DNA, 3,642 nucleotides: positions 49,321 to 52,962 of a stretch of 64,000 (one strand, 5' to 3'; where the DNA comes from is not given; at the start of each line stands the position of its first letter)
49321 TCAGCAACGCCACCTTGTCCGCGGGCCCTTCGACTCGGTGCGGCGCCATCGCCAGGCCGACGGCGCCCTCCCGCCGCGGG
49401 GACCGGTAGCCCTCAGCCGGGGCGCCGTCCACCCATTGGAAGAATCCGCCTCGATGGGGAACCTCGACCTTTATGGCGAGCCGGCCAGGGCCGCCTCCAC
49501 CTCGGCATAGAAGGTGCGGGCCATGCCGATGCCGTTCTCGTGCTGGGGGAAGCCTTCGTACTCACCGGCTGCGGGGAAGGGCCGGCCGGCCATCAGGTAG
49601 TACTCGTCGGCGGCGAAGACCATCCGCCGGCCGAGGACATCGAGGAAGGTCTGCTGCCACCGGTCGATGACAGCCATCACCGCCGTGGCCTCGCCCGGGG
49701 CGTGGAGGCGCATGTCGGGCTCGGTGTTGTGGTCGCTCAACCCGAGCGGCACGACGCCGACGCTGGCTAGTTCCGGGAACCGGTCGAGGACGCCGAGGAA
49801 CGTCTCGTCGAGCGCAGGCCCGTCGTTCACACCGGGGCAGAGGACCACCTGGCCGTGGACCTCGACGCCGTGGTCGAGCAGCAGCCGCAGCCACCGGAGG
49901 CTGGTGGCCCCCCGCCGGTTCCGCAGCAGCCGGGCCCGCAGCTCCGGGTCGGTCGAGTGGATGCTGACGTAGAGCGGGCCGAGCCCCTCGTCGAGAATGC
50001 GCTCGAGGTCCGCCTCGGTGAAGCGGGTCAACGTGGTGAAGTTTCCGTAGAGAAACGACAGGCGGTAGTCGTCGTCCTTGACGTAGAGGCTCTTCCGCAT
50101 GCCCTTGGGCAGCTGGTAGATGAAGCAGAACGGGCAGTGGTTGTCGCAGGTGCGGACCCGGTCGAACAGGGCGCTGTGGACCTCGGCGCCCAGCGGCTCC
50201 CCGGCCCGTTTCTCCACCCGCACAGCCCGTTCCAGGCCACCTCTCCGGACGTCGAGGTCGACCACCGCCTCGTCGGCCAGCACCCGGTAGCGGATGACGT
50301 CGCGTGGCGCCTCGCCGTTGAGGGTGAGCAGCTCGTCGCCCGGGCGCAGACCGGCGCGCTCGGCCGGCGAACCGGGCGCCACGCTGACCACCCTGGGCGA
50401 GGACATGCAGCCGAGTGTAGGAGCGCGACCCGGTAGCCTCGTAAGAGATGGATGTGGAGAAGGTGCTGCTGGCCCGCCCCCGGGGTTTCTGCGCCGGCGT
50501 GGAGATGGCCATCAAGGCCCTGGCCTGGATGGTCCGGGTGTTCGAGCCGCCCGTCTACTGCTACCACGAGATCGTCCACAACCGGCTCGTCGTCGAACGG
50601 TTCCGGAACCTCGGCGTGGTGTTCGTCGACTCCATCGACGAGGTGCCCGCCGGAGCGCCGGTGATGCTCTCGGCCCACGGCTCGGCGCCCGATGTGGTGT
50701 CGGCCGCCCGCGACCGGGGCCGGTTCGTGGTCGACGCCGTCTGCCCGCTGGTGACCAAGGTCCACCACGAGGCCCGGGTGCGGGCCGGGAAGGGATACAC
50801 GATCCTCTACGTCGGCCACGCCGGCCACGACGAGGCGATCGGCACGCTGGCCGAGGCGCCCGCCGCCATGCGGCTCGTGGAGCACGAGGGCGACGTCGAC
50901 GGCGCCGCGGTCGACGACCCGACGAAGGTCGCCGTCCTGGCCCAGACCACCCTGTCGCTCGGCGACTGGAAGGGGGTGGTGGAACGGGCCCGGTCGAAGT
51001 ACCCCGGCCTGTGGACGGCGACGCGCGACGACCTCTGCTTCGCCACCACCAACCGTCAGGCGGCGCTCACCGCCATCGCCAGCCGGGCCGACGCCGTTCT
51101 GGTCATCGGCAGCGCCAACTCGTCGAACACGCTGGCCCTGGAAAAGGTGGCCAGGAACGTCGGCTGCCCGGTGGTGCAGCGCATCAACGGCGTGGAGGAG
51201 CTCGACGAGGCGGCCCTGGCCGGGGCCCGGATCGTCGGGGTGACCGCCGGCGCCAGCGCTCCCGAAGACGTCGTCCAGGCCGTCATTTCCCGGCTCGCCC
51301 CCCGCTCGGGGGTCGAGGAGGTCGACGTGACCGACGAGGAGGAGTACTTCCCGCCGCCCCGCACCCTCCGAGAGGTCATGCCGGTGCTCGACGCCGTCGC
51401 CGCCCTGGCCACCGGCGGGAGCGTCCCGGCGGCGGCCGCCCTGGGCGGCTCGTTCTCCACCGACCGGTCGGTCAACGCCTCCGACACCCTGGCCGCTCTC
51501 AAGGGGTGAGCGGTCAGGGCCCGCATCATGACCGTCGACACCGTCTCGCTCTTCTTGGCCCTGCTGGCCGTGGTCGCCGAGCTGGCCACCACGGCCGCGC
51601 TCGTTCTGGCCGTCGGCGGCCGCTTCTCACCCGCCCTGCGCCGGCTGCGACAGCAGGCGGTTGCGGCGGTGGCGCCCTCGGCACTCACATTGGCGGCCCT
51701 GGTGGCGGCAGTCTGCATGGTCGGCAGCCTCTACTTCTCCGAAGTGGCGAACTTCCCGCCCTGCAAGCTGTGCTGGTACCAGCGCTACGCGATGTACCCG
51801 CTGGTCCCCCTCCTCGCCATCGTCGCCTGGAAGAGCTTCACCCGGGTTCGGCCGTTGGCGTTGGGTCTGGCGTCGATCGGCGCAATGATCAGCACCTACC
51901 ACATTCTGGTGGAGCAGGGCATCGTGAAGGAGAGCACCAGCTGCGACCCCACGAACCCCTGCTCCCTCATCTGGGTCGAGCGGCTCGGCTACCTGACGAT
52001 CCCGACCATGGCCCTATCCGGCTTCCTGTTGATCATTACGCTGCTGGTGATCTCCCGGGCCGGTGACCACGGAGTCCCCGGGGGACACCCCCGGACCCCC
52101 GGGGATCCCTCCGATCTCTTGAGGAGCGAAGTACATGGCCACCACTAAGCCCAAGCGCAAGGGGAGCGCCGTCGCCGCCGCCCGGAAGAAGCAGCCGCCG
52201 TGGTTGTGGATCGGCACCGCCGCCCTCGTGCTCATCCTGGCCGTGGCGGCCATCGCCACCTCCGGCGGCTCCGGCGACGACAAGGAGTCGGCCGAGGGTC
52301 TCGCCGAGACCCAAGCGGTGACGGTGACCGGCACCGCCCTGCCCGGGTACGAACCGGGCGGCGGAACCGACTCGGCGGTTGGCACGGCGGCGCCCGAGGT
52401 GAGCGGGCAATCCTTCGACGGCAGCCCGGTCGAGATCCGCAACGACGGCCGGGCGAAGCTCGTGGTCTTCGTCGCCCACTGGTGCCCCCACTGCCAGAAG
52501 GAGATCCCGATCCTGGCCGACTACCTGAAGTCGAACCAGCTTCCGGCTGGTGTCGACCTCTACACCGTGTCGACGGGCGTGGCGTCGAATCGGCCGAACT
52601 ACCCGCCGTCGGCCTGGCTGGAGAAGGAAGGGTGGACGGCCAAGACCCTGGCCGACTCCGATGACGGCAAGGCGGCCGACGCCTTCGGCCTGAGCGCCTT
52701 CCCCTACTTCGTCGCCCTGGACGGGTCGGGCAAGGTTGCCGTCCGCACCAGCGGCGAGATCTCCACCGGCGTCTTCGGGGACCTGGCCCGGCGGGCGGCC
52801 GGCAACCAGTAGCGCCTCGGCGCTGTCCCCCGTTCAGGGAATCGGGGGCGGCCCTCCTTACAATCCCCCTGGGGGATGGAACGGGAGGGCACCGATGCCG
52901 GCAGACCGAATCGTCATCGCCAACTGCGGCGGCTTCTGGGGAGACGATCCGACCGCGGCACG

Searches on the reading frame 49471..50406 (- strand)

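Call 32: search_protein_families(library=pfam, proteins=[window:49471-50406:-], max_evalue=0.001)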
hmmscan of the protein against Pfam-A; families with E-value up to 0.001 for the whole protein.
window:49471-50406:- (311 aa): 6 families
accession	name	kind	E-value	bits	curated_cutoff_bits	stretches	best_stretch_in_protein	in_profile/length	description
PF19238.5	Radical_SAM_2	-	5.2e-57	192.2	26.7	1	67-216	2-151/151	Radical SAM-like domain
PF04459.17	DUF512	-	6.9e-25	87.9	25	1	219-308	1-91/202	Protein of unknown function (DUF512)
PF17820.7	PDZ_6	-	2.3e-11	43.7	27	1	6-55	2-54/54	PDZ domain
PF04055.27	Radical_SAM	-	1.6e-07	32.1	29.5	1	124-196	84-157/166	Radical SAM superfamily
PF00595.29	PDZ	-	0.00012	22.8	23.2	1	6-33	29-56/81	PDZ domain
PF13180.12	PDZ_2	-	0.00017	22.2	27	1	5-33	15-43/80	PDZ domain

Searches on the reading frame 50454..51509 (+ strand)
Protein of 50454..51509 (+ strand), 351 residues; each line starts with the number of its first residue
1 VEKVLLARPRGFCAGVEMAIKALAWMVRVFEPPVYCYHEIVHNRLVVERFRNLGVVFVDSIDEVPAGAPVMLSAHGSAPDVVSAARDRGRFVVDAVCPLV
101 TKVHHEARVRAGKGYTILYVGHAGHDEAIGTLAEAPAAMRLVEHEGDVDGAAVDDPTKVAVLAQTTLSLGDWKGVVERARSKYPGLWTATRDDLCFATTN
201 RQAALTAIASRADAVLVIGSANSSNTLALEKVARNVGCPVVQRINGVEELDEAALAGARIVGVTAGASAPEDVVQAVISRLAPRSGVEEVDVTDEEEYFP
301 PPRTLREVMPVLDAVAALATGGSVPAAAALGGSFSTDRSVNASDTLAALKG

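Call 32: search_protein_families(library=pfam, proteins=[window:50454-51509:+], max_evalue=0.001)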
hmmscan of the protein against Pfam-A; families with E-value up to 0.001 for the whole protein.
window:50454-51509:+ (351 aa): 2 families
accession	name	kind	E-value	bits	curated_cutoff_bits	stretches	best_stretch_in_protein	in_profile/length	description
PF02401.23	LYTB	-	6.9e-78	262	24.5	1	4-281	1-266/267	LytB protein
PF00218.27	IGPS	-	0.0007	19.3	27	0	206-263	126-184/254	Indole-3-glycerol phosphate synthase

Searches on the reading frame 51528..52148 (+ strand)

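Call 84: search_protein_families(library=pfam, proteins=[window:51528-52148:+], max_evalue=0.0001)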
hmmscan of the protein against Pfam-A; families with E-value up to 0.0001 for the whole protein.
window:51528-52148:+ (206 aa): 1 family
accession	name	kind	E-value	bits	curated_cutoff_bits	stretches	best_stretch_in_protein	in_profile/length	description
PF02600.21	DsbB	-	1.9e-15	58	22.1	1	52-140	4-93/148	Disulfide bond formation protein DsbB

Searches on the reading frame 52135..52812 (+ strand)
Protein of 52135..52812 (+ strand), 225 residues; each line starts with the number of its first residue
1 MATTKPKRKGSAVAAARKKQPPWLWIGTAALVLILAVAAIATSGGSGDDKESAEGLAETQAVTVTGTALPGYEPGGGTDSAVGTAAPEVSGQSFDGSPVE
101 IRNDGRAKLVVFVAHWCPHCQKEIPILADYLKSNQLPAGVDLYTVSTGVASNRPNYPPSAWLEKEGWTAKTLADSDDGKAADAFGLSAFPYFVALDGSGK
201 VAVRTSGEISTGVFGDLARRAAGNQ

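Call 84: search_protein_families(library=pfam, proteins=[window:52135-52812:+], max_evalue=0.0001)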
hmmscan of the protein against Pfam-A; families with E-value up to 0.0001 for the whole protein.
window:52135-52812:+ (225 aa): 4 families
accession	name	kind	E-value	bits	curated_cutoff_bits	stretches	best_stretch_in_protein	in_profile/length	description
PF00578.27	AhpC-TSA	-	1.6e-10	41.4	26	1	82-201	1-121/124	AhpC/TSA family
PF08534.16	Redoxin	-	2.1e-10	41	26.6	1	82-208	2-135/148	Redoxin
PF13905.12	Thioredoxin_8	-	2.8e-05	24.8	27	1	109-201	5-94/94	Thioredoxin-like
PF13098.12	Thioredoxin_2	-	3.9e-05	24.4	27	1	103-210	3-96/104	Thioredoxin-like domain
